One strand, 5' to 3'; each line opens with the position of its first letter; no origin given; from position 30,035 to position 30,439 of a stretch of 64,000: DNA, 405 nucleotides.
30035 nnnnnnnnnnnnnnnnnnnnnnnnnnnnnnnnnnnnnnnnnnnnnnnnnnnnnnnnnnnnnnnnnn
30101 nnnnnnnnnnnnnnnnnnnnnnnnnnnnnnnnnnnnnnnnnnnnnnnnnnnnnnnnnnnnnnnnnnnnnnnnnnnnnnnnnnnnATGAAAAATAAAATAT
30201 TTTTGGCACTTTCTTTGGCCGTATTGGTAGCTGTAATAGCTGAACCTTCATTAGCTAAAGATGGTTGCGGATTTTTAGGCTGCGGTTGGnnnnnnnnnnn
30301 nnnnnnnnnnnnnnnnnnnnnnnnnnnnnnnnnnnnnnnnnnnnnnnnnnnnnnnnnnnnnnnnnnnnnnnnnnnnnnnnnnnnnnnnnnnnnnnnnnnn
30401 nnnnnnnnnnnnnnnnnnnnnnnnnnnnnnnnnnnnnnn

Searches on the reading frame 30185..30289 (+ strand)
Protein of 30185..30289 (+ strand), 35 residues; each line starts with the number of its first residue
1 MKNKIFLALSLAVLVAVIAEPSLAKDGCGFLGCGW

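Call 16: search_protein_families(library=ncbifam, proteins=[window:30185-30289:+], max_evalue=10)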
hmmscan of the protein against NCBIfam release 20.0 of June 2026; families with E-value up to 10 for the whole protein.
seq(35 aa): 1 family
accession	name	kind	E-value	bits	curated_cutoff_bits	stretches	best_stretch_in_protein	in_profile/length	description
NF043072.1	GAS_sig_Nterm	subfamily_domain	1.2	8.7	44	1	1-24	1-21/33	SpoV family signaling peptide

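Call 17: search_protein_families(library=pfam, proteins=[window:30185-30289:+], max_evalue=10)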
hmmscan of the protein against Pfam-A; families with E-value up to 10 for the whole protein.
seq(35 aa): 3 families
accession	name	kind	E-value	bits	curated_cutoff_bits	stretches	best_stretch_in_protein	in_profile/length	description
PF03058.19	Sar8_2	-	0.012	16.5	31.7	1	2-25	4-27/85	Sar8.2 family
PF08139.17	LPAM_1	-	0.16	12.9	20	1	3-16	2-15/18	Prokaryotic membrane lipoprotein lipid attachment site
PF10690.14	Myticin-prepro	-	0.25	12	28.5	1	1-21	1-22/98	Myticin pre-proprotein from the mussel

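Call 42: search_protein_representatives(protein=window:30185-30289:+)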
Query: 35 residues. Proteins with E-value up to 0.001 (for the whole library): 1; up to 1e-10: 0; up to 1e-30: 0. The best 1 are listed.
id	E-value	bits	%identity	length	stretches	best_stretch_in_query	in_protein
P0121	3.7e-05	39.1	41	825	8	9-30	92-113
